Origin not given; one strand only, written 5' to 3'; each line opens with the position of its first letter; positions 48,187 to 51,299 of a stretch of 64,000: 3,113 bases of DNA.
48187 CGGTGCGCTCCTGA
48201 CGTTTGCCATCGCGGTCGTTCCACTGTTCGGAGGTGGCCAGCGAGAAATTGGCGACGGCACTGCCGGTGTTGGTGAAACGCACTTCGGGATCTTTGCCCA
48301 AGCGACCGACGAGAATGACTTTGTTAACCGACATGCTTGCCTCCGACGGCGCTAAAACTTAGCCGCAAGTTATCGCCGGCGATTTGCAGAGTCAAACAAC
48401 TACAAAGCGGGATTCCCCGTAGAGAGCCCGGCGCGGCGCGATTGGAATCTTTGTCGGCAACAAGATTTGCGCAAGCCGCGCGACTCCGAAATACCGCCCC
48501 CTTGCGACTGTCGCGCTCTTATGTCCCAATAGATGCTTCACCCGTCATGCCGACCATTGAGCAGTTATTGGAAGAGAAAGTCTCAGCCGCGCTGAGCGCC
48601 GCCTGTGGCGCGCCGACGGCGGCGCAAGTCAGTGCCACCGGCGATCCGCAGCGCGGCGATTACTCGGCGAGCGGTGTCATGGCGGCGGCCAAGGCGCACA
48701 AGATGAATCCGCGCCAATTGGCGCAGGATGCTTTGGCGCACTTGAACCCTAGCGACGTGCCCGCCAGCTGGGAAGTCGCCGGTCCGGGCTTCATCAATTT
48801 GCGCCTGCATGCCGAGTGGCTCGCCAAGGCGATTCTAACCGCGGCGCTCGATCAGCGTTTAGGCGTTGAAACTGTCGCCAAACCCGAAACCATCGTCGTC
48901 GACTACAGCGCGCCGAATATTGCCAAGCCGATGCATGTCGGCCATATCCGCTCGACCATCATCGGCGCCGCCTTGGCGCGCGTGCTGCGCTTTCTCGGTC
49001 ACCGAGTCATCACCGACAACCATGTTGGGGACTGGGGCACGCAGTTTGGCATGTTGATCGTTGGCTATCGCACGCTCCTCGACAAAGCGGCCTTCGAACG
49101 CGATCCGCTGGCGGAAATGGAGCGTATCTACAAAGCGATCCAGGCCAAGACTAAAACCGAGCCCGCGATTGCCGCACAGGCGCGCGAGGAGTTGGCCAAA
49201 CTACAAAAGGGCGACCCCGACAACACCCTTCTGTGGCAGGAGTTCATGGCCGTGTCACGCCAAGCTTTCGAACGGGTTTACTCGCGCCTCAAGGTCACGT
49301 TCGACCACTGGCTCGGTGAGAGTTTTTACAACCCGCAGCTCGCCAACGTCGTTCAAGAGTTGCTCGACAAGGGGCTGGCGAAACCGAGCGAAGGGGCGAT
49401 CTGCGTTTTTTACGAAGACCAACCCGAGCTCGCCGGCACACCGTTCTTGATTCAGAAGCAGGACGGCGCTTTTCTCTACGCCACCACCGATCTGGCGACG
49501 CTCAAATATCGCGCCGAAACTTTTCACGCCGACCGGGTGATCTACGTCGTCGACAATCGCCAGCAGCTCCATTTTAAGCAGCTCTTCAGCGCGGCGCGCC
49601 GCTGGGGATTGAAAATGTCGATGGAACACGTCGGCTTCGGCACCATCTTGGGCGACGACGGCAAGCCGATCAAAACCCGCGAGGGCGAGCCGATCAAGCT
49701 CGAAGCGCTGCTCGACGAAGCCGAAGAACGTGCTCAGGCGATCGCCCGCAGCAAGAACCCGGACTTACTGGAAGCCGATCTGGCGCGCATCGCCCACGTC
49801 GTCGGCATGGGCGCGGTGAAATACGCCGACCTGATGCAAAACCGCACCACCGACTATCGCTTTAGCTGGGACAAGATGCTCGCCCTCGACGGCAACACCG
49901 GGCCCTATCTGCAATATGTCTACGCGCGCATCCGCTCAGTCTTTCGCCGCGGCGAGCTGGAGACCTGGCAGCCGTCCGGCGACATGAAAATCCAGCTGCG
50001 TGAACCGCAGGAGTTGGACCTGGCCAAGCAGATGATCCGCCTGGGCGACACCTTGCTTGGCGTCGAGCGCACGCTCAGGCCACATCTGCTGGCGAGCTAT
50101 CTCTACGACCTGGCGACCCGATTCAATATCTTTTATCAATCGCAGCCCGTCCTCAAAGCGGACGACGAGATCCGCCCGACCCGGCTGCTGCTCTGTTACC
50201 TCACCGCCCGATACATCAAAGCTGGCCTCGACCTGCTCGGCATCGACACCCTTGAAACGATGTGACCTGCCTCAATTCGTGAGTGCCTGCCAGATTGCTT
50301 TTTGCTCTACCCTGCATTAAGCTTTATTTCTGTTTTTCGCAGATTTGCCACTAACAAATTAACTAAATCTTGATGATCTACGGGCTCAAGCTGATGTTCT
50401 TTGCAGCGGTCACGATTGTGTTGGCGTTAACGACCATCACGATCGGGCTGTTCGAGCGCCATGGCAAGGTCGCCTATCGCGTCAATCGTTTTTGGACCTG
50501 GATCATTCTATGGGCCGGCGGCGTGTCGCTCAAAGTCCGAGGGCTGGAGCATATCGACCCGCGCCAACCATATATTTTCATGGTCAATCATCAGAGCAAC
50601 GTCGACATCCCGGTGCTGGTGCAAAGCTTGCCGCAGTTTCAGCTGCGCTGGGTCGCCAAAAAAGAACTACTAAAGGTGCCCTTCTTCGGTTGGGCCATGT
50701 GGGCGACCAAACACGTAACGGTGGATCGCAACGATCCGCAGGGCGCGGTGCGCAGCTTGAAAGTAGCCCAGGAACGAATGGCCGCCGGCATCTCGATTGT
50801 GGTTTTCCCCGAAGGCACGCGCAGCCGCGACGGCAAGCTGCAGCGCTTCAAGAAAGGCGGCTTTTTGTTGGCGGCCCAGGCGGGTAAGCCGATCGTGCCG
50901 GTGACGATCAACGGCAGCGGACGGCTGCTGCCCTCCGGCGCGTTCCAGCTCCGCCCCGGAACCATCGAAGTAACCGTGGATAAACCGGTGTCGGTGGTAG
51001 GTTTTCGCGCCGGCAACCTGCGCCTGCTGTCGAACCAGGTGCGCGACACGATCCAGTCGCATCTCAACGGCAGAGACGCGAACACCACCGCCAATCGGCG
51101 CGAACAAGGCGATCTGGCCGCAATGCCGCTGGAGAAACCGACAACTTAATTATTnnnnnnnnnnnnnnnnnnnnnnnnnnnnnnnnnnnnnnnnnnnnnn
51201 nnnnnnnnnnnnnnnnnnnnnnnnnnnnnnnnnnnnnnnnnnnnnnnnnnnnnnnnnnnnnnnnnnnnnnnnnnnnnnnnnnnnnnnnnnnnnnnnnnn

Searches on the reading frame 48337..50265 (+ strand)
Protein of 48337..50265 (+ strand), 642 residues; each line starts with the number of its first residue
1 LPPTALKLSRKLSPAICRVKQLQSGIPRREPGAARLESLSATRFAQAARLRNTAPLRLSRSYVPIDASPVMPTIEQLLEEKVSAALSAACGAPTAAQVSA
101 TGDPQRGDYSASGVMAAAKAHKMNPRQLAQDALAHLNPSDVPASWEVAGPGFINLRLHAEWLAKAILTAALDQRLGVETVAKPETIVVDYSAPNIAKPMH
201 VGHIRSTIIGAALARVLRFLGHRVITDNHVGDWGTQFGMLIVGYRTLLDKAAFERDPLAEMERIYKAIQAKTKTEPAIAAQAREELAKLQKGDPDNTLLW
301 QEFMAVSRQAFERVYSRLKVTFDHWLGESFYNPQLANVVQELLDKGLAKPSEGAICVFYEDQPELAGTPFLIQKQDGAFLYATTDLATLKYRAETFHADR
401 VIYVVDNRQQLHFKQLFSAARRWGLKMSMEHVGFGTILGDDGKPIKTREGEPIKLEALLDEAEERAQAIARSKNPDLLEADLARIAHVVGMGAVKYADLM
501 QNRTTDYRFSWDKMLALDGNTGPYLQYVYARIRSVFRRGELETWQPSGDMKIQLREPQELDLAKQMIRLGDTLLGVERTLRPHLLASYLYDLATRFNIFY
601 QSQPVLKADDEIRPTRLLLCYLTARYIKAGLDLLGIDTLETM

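Call 10: search_protein_families(library=pfam, proteins=[window:48337-50265:+])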
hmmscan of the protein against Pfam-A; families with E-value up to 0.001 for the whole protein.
window:48337-50265:+ (642 aa): 3 families
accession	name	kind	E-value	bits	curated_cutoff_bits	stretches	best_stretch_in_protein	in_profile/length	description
PF00750.26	tRNA-synt_1d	-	1.7e-110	369.7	23.3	1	177-511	13-349/349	tRNA synthetases class I (R), catalytic domain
PF05746.21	DALR_1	-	6.2e-30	104.1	22.3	1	525-642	1-117/117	DALR anticodon binding domain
PF03485.21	Arg_tRNA_synt_N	-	3.9e-16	59.9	21.5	1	78-157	3-85/85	Arginyl tRNA synthetase N terminal domain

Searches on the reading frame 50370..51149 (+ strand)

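Call 10: search_protein_families(library=pfam, proteins=[window:50370-51149:+])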
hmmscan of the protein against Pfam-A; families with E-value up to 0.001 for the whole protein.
window:50370-51149:+ (259 aa): 1 family
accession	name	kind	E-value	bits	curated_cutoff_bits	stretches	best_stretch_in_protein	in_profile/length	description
PF01553.26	Acyltransferase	-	8.1e-33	113.5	23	1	54-180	2-131/132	Acyltransferase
